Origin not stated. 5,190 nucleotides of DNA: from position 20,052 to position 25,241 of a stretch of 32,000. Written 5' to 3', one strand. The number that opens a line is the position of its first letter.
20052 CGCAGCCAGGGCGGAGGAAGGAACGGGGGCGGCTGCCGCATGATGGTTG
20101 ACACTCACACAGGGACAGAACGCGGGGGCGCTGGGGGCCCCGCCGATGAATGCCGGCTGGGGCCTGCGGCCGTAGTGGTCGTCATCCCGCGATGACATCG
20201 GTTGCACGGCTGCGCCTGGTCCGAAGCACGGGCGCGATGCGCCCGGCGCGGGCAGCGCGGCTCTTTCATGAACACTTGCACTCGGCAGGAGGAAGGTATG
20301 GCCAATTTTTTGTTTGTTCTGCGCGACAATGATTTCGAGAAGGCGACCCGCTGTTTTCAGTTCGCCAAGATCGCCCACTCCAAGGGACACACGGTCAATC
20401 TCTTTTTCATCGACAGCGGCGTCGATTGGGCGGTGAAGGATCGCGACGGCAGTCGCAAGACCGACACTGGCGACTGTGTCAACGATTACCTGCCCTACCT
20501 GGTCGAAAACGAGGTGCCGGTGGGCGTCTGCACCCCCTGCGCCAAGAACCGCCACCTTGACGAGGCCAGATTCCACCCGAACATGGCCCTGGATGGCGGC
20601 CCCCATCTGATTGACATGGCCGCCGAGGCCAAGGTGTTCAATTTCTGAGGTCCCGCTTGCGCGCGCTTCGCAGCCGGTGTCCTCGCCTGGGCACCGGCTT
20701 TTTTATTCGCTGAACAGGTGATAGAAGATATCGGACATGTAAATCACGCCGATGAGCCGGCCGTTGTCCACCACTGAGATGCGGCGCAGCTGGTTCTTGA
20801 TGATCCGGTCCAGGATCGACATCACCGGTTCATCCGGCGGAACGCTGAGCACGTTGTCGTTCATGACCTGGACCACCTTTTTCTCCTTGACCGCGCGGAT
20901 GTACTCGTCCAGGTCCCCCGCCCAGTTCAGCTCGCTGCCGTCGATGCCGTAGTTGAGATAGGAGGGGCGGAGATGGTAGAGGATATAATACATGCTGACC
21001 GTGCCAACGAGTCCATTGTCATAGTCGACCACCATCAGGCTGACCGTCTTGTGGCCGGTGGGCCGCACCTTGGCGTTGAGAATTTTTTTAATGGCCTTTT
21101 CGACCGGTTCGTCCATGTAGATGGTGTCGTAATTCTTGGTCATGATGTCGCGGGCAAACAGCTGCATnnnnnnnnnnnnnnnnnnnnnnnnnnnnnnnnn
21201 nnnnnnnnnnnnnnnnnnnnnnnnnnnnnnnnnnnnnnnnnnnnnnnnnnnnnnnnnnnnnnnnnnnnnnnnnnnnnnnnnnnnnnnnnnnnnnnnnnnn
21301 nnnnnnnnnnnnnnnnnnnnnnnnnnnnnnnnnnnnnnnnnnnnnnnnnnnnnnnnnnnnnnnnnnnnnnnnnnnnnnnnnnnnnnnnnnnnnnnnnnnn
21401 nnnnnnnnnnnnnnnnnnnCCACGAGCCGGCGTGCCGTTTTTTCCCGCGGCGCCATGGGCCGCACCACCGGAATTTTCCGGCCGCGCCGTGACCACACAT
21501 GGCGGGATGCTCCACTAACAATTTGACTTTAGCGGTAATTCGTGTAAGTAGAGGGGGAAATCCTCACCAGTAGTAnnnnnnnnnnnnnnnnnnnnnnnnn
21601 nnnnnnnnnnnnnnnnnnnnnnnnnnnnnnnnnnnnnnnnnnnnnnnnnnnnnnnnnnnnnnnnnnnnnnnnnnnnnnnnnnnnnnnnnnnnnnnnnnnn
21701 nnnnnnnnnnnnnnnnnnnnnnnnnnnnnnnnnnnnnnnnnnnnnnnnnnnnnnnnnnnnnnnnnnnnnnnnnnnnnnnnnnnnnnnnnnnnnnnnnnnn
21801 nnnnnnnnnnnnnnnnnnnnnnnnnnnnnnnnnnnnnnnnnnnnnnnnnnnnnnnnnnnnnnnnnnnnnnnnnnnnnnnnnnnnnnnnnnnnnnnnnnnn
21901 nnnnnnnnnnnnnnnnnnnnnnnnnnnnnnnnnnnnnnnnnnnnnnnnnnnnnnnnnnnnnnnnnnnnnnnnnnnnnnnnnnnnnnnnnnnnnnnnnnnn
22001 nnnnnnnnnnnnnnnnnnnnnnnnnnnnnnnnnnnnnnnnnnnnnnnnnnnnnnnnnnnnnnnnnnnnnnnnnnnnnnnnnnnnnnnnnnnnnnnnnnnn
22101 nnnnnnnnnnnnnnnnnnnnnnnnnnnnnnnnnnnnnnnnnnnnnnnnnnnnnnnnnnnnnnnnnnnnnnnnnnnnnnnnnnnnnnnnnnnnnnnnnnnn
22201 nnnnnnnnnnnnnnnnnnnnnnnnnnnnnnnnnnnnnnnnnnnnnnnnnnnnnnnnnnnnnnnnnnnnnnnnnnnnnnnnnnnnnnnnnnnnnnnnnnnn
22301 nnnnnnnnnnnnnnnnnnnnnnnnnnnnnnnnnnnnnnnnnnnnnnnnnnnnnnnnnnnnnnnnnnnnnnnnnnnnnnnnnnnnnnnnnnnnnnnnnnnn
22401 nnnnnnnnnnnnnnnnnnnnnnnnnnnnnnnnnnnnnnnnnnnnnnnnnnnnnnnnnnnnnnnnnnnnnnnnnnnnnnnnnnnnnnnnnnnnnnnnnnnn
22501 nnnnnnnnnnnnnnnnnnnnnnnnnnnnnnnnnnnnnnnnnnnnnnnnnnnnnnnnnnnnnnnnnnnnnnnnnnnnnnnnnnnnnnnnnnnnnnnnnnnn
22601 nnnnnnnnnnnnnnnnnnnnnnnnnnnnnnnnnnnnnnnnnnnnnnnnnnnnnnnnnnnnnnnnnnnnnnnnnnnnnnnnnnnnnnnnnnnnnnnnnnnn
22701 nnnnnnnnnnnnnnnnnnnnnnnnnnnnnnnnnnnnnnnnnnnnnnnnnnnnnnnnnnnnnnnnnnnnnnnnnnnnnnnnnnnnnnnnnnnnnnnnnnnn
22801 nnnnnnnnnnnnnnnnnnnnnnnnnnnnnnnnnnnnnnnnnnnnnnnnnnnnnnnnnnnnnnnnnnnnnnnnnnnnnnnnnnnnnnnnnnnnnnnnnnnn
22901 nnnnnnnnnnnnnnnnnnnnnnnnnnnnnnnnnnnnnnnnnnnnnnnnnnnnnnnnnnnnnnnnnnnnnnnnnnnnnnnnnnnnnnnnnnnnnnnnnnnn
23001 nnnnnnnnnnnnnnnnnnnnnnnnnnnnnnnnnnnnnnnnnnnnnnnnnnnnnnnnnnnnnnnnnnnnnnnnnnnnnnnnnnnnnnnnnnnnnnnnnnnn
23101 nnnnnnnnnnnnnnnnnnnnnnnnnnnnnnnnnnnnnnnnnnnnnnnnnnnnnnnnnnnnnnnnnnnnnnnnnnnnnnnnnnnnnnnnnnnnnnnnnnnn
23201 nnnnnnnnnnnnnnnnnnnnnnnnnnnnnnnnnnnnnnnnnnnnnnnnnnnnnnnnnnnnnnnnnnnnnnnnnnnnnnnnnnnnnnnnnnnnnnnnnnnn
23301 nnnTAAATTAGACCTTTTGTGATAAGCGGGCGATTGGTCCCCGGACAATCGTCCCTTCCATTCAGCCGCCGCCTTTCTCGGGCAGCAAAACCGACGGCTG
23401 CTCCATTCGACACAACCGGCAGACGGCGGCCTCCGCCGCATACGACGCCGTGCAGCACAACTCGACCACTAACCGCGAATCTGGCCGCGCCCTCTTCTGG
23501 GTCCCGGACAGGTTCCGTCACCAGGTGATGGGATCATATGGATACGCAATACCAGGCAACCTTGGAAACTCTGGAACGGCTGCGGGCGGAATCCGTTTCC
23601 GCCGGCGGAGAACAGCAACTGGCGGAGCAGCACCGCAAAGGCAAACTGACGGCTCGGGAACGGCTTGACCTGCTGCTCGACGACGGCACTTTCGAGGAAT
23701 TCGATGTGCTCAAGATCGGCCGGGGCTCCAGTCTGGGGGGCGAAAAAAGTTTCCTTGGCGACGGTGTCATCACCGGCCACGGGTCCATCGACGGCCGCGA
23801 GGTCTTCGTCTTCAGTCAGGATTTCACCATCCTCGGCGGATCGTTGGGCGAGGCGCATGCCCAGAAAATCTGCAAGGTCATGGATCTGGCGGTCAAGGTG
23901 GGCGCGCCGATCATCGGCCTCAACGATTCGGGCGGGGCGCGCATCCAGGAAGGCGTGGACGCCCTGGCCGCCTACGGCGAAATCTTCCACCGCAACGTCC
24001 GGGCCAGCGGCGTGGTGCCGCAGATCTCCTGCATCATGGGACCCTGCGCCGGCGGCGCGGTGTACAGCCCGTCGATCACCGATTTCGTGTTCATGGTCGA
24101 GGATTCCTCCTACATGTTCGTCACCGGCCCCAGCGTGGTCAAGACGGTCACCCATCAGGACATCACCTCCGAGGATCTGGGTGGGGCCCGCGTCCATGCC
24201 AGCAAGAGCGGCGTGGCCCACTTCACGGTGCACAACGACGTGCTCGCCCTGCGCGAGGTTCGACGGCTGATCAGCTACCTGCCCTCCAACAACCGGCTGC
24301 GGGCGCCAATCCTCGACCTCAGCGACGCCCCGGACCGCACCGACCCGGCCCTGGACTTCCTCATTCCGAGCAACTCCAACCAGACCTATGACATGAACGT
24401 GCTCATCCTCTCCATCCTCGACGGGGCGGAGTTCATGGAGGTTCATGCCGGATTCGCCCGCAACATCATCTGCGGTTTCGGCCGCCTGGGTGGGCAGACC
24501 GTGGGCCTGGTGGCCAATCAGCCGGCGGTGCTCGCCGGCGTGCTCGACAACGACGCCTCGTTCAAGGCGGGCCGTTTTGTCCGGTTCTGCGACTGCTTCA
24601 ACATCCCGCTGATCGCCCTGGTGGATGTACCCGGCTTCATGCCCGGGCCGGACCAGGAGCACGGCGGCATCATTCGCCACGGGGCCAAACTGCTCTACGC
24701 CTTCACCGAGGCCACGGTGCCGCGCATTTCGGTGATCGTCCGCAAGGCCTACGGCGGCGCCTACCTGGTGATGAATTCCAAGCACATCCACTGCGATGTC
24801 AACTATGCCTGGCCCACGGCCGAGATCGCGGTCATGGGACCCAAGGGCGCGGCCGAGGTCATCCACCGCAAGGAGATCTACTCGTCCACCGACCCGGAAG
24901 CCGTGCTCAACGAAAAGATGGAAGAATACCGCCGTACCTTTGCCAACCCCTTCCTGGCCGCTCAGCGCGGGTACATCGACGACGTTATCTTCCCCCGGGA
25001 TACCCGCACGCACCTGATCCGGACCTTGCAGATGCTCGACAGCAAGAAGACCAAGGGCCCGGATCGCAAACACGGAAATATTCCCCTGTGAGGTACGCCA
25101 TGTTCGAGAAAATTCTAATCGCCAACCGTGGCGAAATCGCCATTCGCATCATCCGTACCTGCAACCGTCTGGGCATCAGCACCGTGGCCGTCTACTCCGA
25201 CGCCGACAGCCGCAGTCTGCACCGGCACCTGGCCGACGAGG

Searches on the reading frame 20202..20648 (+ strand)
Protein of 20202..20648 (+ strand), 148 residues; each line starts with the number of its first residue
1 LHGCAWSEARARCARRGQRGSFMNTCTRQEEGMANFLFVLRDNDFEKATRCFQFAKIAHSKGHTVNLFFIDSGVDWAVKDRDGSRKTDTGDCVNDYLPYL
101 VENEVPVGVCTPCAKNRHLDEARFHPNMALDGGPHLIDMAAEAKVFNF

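Call 6: search_protein_families(library=pfam, proteins=[window:20202-20648:+], max_evalue=0.01)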
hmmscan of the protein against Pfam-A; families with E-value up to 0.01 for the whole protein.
window:20202-20648:+ (148 aa): 1 family
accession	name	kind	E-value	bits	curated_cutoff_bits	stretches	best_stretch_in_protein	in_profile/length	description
PF02635.20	DsrE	-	4.1e-18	66.1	22.7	1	36-148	3-116/116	DsrE/DsrF-like family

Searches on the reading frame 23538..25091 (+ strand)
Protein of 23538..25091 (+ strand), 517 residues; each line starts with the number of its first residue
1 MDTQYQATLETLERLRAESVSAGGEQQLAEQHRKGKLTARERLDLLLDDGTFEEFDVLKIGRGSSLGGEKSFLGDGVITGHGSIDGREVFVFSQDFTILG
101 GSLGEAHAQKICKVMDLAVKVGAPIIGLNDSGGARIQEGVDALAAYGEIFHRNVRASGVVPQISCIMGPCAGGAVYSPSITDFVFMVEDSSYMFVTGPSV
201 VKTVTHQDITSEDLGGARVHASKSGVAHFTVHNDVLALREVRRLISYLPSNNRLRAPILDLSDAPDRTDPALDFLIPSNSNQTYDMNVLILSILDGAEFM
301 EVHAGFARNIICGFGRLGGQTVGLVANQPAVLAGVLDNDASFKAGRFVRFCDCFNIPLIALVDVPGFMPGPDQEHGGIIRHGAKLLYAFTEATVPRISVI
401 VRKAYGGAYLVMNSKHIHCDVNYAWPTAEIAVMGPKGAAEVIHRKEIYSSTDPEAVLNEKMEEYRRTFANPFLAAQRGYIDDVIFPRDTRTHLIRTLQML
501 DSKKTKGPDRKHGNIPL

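Call 6: search_protein_families(library=pfam, proteins=[window:23538-25091:+], max_evalue=0.01)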
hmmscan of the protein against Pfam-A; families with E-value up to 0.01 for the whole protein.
window:23538-25091:+ (517 aa): 3 families
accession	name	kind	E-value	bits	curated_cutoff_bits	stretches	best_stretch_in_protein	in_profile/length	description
PF01039.27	Carboxyl_trans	-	1.4e-189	631.3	22.3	1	31-515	2-493/493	Carboxyl transferase domain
PF03255.19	ACCA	-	6.2e-14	52.3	23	2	334-448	126-236/310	Acetyl co-enzyme A carboxylase carboxyltransferase-like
PF06833.16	MdcE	-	0.00048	20.3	32.7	1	356-444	28-116/196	Malonate decarboxylase gamma subunit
